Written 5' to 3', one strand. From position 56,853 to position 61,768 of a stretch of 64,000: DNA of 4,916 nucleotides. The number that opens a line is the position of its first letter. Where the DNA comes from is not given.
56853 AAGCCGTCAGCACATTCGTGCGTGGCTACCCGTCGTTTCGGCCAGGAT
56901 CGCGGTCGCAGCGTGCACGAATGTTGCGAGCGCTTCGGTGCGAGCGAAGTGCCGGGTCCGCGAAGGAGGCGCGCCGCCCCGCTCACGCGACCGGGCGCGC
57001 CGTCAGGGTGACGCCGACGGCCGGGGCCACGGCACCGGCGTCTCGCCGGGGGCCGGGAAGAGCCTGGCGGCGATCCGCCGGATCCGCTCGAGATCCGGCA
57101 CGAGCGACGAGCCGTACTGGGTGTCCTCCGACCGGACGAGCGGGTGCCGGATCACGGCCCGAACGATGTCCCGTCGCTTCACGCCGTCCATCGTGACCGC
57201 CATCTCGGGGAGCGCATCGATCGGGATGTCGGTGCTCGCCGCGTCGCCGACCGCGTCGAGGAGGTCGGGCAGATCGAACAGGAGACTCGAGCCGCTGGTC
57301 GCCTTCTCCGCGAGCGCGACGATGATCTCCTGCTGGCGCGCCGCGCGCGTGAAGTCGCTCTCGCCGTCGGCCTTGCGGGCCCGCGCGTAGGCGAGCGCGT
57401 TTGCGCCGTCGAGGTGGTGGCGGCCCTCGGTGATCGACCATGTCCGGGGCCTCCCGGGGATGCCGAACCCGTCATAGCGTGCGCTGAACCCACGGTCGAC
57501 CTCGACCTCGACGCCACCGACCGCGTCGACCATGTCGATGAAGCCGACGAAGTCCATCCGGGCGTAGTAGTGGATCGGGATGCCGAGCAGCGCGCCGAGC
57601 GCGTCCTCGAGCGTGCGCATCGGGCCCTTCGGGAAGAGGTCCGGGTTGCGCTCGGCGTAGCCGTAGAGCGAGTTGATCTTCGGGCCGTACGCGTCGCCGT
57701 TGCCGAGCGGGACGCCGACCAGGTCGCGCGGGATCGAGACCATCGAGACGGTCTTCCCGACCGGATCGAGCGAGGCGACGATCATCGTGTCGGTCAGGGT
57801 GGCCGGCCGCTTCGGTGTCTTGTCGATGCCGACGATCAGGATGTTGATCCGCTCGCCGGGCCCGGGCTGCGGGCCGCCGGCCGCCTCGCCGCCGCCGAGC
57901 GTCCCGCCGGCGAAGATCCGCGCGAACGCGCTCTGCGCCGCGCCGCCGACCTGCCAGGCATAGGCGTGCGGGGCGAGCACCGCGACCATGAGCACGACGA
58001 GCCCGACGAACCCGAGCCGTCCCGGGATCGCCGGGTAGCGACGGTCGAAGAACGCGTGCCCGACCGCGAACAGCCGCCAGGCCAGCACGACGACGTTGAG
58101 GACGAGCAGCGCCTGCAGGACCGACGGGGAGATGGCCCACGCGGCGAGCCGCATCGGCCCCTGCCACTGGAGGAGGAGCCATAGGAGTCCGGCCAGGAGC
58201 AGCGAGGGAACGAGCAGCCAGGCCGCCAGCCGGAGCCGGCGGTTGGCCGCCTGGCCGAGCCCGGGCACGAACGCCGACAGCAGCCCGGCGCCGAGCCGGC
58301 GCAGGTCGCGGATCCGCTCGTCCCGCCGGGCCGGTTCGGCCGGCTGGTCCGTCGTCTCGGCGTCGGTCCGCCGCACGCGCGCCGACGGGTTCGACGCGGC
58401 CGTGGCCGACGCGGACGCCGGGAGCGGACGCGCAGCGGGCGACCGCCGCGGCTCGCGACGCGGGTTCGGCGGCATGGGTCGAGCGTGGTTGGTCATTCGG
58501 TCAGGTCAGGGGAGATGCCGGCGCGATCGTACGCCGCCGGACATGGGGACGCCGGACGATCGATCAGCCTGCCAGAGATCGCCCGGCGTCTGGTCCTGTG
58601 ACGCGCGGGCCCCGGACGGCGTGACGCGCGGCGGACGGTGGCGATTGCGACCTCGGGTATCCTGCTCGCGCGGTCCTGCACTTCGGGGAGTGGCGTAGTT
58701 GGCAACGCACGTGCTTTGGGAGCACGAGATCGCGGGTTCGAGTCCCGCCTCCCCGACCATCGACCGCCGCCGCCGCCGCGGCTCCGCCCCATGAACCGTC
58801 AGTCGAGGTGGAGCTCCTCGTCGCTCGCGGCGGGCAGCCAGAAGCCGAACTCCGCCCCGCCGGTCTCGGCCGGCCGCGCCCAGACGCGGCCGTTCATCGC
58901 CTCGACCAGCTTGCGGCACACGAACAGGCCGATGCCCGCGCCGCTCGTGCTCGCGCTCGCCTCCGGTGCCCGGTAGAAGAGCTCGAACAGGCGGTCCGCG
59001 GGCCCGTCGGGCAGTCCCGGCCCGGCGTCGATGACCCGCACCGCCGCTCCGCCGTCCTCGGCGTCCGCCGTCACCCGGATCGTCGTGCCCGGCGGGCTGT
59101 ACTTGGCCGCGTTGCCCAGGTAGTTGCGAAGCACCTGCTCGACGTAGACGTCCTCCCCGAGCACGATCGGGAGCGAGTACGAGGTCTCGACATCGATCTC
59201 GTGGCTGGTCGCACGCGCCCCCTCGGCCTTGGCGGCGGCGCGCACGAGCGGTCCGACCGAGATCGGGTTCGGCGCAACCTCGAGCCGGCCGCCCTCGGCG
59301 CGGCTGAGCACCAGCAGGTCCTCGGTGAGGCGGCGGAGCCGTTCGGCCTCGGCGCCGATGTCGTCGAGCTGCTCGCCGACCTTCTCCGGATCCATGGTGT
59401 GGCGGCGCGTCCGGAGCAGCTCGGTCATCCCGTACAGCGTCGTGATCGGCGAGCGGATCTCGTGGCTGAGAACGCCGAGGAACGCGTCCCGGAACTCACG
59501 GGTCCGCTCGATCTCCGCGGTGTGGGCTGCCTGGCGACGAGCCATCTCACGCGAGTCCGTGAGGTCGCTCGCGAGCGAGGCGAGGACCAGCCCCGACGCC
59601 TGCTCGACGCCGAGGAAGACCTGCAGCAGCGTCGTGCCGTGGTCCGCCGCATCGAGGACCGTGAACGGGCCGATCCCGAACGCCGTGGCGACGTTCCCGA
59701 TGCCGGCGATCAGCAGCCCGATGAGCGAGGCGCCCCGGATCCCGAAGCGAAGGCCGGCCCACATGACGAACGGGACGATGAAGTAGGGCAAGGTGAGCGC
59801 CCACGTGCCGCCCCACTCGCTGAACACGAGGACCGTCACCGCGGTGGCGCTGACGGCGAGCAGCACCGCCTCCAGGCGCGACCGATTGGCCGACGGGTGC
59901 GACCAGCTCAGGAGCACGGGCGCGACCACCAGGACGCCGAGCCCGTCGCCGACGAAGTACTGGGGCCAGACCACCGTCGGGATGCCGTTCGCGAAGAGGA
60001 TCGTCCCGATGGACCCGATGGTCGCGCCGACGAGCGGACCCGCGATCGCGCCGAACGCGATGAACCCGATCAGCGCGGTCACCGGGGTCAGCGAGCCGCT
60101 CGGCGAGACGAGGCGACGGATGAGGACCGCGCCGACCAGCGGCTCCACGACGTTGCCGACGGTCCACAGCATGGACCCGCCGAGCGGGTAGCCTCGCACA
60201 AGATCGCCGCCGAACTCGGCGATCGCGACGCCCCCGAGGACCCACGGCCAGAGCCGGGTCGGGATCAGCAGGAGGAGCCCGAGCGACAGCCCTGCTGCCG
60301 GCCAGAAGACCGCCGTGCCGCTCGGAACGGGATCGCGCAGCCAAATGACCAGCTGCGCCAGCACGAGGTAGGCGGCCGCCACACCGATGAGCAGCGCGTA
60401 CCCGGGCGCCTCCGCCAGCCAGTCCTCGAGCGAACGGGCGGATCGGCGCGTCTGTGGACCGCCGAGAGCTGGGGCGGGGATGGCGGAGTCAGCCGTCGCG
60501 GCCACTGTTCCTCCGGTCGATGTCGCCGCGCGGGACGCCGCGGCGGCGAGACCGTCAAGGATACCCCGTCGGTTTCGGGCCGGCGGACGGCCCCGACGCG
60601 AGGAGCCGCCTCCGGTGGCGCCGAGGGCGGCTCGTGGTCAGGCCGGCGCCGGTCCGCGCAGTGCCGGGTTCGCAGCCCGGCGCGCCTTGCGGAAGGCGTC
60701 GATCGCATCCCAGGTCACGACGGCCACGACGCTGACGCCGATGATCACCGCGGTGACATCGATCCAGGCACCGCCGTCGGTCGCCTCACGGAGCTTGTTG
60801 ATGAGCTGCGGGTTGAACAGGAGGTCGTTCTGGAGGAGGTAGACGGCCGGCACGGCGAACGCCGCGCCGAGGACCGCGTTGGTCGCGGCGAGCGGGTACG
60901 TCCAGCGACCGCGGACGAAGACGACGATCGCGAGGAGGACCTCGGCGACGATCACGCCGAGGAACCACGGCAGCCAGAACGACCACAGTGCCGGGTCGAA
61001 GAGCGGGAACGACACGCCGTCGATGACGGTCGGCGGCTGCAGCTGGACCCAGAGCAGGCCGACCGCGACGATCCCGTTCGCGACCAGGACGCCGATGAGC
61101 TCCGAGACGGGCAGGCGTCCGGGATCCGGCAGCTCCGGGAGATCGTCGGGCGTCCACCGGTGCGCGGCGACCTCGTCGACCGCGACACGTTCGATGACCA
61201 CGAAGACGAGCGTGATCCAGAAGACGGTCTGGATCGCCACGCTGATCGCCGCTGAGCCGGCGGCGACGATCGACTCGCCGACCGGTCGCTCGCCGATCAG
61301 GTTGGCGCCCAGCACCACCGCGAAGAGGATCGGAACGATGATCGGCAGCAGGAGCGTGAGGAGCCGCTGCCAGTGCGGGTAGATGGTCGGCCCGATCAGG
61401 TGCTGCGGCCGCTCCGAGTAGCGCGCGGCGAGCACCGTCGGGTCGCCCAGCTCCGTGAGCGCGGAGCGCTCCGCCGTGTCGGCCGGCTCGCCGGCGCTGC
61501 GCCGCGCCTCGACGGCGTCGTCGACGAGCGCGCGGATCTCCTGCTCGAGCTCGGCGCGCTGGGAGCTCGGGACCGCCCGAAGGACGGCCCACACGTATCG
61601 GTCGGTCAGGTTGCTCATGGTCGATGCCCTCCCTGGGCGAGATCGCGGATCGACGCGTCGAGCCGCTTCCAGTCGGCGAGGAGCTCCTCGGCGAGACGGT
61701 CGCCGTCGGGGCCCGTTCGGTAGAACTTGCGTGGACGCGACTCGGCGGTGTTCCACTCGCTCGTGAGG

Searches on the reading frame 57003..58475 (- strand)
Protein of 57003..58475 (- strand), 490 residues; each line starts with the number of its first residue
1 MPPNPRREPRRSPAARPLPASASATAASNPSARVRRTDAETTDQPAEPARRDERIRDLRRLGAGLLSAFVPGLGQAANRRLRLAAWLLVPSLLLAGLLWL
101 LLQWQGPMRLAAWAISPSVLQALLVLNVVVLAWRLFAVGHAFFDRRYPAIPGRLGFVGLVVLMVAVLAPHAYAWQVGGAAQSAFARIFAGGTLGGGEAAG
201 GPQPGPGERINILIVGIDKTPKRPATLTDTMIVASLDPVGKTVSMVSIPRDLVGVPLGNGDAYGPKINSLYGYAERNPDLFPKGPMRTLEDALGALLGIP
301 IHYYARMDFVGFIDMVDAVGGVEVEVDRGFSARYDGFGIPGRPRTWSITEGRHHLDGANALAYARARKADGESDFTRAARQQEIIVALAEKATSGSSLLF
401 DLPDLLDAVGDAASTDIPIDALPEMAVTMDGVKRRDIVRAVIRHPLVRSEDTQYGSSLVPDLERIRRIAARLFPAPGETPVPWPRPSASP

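Call 13: search_protein_families(library=pfam, proteins=[window:57003-58475:-], max_evalue=0.000001)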
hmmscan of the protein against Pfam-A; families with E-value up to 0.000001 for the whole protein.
window:57003-58475:- (490 aa): 1 family
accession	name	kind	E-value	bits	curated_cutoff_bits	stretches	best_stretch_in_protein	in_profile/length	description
PF03816.19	LytR_cpsA_psr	-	5e-34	118.1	24.6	1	228-393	2-149/150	LytR_cpsA_psr family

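Call 59: search_protein_families(library=ncbifam, proteins=[window:57003-58475:-], max_evalue=1e-10)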
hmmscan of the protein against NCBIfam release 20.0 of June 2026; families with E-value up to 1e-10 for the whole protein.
window:57003-58475:- (490 aa): 4 families
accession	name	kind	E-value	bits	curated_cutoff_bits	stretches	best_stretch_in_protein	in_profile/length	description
TIGR00350.1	lytR_cpsA_psr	domain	9.2e-30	103.9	62.3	1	227-393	2-151/152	LCP family glycopolymer transferase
NF006897.1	PRK09379.1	equivalog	9.9e-30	103.8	441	1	207-427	57-252/298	polyisoprenyl-teichoic acid--peptidoglycan teichoic acid transferase TagU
NF047591.1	ligase_LytR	equivalog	1e-21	77.7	450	1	161-421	12-263/336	glycopolymer--peptidoglycan transferase LytR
NF051849.1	LCP_trans_Cps2A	equivalog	3.4e-18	66.1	650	1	291-426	293-418/477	LCP family glycopolymer transferase CpsA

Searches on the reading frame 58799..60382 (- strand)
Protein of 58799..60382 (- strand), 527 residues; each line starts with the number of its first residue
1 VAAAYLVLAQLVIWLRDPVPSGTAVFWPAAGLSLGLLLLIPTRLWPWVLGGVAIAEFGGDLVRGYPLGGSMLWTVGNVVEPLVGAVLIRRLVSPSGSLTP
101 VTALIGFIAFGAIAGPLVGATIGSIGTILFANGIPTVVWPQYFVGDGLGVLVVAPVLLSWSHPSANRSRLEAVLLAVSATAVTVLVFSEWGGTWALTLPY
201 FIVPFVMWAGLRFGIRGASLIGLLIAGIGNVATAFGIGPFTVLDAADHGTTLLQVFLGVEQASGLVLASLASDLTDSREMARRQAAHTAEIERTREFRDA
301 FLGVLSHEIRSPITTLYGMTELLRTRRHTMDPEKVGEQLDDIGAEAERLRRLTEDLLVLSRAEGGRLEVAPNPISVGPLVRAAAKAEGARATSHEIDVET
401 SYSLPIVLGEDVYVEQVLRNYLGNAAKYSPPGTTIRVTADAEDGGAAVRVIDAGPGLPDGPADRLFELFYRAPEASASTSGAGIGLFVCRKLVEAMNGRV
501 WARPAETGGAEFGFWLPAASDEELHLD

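Call 13: search_protein_families(library=pfam, proteins=[window:58799-60382:-], max_evalue=0.000001)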
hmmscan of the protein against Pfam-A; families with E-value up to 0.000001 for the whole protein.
window:58799-60382:- (527 aa): 3 families
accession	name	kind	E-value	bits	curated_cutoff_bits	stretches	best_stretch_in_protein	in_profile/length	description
PF05231.19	MASE1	-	2.9e-32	112.4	29.8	1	19-272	24-296/299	MASE1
PF02518.31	HATPase_c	-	1.6e-24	86.9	26.4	1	413-519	5-110/111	Histidine kinase-, DNA gyrase B-, and HSP90-like ATPase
PF00512.31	HisKA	-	2.3e-15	56.8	26.9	1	298-365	2-66/66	His Kinase A (phospho-acceptor) domain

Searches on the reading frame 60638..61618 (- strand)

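Call 13: search_protein_families(library=pfam, proteins=[window:60638-61618:-], max_evalue=0.000001)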
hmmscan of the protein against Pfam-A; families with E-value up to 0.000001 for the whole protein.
window:60638-61618:- (326 aa): 0 families

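Call 40: search_protein_families(library=pfam, proteins=[window:60638-61618:-], max_evalue=0.00001)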
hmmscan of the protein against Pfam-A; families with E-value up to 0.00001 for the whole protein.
window:60638-61618:- (326 aa): 1 family
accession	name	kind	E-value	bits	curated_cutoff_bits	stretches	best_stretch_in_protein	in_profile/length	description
PF22564.2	HAAS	-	5.7e-06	27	27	1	13-65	10-54/55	HAAS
